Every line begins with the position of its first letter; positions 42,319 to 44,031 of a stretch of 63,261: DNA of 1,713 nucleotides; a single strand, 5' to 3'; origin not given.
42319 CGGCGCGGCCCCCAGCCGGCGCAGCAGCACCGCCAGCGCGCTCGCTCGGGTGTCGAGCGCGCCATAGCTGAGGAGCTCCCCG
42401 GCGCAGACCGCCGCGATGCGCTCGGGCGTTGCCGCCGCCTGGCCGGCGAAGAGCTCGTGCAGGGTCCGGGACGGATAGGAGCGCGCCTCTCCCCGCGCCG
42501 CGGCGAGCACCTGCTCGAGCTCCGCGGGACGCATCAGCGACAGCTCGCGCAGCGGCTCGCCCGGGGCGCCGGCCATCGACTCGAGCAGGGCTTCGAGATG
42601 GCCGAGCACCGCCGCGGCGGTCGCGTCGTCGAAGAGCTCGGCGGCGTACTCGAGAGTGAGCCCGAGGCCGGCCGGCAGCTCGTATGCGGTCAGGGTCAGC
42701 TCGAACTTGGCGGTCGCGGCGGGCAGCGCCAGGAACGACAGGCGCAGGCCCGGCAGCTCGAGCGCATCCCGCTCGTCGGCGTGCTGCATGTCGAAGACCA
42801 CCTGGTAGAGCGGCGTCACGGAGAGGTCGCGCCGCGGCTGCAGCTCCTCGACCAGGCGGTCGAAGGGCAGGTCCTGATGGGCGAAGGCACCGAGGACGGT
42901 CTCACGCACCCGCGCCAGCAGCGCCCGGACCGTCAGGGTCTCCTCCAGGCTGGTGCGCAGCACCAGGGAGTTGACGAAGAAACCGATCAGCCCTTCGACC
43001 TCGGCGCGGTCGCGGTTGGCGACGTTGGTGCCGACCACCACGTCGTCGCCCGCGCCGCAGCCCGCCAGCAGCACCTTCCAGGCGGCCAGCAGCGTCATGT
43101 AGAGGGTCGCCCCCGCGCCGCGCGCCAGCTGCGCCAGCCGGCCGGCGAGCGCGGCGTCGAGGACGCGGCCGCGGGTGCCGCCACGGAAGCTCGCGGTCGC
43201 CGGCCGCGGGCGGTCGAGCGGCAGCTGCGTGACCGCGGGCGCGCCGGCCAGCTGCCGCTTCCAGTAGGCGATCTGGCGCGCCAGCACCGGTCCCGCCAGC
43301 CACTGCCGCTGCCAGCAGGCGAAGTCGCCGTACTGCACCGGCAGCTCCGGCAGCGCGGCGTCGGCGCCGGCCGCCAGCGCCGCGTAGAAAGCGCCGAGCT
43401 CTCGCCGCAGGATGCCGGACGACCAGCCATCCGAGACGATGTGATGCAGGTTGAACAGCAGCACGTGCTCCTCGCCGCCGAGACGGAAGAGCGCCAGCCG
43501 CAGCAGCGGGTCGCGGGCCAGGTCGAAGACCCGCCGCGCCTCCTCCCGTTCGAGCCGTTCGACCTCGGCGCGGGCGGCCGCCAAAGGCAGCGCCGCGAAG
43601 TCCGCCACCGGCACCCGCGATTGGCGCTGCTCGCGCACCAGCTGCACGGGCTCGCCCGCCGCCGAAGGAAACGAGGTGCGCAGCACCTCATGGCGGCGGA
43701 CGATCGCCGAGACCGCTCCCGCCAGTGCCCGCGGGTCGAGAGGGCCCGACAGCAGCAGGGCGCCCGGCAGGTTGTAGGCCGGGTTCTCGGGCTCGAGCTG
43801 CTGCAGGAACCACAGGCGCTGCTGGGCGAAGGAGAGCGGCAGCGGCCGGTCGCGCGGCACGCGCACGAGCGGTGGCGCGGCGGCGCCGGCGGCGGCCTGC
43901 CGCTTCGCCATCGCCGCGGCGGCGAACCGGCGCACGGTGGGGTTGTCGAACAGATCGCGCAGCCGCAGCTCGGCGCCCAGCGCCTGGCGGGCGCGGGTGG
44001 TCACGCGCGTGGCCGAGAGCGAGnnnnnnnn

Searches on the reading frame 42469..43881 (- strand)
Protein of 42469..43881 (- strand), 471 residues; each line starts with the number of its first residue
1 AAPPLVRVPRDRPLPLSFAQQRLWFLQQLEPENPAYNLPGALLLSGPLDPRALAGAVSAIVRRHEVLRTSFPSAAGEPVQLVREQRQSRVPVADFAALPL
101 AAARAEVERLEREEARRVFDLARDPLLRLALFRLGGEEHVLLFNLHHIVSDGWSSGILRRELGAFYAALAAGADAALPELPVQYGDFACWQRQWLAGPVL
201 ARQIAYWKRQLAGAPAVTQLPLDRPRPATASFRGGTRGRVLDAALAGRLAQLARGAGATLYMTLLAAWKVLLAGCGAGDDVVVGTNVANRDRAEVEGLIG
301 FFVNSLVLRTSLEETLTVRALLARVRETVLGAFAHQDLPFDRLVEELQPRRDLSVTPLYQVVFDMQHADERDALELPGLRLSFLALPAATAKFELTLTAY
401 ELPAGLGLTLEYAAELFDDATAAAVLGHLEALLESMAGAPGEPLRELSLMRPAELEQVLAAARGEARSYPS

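Call 30: search_solved_structures(query=window:42469-43881:-, max_evalue=1e-10)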
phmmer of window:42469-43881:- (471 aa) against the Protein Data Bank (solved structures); distinct sequences matched with E-value up to 1e-10: 52.
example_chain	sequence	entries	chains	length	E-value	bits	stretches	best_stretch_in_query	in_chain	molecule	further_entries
6oyf_A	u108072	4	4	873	1.8e-108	367.1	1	14-470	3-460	Txo1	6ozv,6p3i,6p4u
6p1j_A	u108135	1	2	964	2.2e-108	366.7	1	14-470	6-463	Txo2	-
5u89_A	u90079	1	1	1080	3.1e-90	306.9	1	3-463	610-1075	Amino acid adenylation domain protein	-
2jgp_A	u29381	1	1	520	4.3e-75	257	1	10-446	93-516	TYROCIDINE SYNTHETASE 3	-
8z0q_C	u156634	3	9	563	8.8e-72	246.1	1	3-447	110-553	Special condensation domain in NRPS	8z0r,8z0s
7kvw_A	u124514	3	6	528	3.4e-67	231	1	3-447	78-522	PCP-C didomain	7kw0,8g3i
8fx6_A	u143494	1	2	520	7.5e-67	229.8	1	3-443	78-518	PCP-C didomain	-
7kw2_A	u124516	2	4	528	3.1e-66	227.8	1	3-447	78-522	PCP-C didomain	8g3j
8fx7_A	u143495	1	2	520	6.8e-66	226.7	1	3-443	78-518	PCP-C didomain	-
8qnf_A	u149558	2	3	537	1.2e-64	222.6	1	8-453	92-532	Condensation domain TomBC from the Tomaymycin non-ribosomal peptide synthetase | Tomaymycin non-ribosomal peptide synthetase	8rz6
4tx2_B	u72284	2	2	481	7.1e-60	206.8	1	3-451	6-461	Non-ribosomal peptide synthetase | Peptide synthetase, module 7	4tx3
8xjz_C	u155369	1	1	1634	3.3e-57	198.1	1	7-454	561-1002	Peptide synthetase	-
9lcq_A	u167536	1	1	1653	4.3e-54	187.8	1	14-470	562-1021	PvdL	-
9up2_A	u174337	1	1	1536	5.1e-54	187.6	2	14-470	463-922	PvdL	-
9lcp_A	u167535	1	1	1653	7.3e-54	187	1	14-470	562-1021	PvdL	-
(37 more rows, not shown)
